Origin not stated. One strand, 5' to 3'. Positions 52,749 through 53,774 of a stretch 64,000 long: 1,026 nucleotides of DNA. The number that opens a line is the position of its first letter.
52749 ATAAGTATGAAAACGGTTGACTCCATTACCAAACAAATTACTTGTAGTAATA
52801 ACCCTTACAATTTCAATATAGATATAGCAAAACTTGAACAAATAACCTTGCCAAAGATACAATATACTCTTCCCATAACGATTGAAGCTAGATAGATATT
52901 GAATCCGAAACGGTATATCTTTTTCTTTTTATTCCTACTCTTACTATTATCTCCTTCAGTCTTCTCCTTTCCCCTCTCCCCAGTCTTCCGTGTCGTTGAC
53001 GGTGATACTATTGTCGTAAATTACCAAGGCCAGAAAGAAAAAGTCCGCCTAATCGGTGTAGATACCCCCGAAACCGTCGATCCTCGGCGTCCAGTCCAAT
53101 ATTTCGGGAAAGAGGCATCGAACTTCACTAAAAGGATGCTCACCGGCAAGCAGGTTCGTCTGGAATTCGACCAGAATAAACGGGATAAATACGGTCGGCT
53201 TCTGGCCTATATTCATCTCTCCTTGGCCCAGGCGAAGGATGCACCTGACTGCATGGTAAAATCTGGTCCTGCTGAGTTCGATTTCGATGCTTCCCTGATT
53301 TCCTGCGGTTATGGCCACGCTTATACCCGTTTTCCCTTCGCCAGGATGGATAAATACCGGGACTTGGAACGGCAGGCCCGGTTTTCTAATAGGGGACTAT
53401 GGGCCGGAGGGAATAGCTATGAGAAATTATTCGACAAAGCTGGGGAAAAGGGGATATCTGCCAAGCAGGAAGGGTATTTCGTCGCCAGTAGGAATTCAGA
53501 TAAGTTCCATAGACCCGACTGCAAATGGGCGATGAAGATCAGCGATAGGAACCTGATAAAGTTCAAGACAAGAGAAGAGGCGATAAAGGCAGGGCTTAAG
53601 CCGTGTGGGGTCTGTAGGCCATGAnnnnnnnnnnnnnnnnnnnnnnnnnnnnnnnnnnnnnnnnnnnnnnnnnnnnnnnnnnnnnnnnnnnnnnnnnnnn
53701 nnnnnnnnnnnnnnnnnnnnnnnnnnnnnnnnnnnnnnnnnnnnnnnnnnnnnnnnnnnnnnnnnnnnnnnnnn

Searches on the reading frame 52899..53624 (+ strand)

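Call 3: search_protein_families(library=pfam, proteins=[window:52899-53624:+], max_evalue=0.01)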
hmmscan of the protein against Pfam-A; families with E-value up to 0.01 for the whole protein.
window:52899-53624:+ (241 aa): 2 families
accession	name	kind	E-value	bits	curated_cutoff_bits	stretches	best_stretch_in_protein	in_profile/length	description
PF00565.23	SNase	-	3.7e-21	76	21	1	48-169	1-106/107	Staphylococcal nuclease homologue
PF02805.21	Ada_Zn_binding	-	1.4e-05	25.4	23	1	192-241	16-64/65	Metal binding domain of Ada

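Call 4: search_protein_families(library=padloc, proteins=[window:52899-53624:+], max_evalue=0.01)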
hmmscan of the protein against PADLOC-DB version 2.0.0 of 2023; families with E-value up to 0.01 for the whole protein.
window:52899-53624:+ (241 aa): 1 family
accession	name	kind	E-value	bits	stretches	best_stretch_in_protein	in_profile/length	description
PDLC01096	C3a212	-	5e-32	109.2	1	28-170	49-178/279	SNc+LTD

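Call 6: search_protein_families(library=ncbifam, proteins=[window:52899-53624:+], max_evalue=0.01)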
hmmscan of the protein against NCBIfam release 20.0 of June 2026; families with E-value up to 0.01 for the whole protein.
window:52899-53624:+ (241 aa): 3 families
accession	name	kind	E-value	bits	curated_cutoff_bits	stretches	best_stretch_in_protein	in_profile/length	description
NF047694.1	TnucaseNucIStaph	equivalog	2.6e-34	118.2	250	1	29-109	49-130/175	thermonuclease NucI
NF047969.1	CaNuclEcnA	equivalog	3.2e-24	85.6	180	1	28-169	8-149/151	calcium-activated nuclease EcnA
NF011964.0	PRK15435.1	equivalog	0.0051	15.9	345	1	192-241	25-74/354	bifunctional DNA-binding transcriptional regulator/O6-methylguanine-DNA methyltransferase Ada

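Call 7: search_protein_families(library=phrogs, proteins=[window:52899-53624:+], max_evalue=0.01)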
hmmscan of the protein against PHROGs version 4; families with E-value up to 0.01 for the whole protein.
window:52899-53624:+ (241 aa): 4 families
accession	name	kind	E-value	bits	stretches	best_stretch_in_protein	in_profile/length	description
phrog_20876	-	DNA, RNA and nucleotide metabolism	3e-31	109.7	1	29-191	170-321/395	nuclease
phrog_452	-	DNA, RNA and nucleotide metabolism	1.2e-18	68.7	1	28-125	72-174/201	endonuclease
phrog_8809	-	unknown function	1.9e-17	62.6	1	29-172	1103-1234/2317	-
phrog_18798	-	unknown function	2.3e-05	25.7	1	29-125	9-101/124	-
